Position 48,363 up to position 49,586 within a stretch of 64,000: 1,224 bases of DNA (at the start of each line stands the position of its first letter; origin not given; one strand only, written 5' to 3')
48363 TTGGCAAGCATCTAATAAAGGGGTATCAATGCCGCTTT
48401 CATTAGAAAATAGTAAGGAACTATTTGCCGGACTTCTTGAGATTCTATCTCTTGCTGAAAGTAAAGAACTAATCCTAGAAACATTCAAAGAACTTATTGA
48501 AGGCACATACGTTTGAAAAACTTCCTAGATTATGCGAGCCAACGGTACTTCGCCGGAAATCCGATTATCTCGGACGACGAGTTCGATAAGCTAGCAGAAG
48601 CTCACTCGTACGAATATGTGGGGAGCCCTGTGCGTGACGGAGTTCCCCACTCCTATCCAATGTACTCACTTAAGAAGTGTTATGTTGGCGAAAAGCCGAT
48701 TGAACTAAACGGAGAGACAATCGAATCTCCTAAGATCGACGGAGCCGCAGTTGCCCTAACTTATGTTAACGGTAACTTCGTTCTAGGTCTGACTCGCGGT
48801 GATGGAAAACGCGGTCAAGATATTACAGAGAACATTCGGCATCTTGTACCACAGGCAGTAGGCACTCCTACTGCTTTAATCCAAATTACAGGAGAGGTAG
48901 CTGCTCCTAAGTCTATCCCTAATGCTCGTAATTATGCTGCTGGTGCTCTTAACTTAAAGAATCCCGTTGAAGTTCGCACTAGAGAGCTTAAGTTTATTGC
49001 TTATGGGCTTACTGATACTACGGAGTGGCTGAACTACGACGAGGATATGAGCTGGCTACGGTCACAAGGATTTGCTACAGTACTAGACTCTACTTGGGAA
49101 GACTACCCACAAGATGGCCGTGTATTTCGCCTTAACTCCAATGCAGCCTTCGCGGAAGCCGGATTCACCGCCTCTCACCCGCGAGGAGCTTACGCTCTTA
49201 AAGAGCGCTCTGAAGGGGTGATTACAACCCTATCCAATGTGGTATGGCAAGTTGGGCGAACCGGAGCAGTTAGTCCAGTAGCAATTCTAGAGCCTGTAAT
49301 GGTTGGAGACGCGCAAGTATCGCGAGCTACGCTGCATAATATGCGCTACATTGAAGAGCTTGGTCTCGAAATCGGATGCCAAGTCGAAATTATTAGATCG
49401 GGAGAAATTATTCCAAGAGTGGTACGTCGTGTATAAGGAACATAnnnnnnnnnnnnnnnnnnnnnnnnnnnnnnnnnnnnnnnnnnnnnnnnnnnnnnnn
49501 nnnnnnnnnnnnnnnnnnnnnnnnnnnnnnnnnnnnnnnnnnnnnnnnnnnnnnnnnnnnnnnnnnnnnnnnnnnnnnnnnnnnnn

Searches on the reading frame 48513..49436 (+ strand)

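Call 16: search_protein_families(library=pfam, proteins=[window:48513-49436:+], max_evalue=0.001)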
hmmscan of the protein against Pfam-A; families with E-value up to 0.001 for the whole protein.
window:48513-49436:+ (307 aa): 2 families
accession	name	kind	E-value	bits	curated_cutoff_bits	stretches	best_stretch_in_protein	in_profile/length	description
PF01653.23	DNA_ligase_aden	-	5.2e-27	95.4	27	1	45-189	8-188/253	NAD-dependent DNA ligase adenylation domain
PF03120.22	DNA_ligase_OB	-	1.2e-26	92.8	32.9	1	238-306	2-70/79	NAD-dependent DNA ligase OB-fold domain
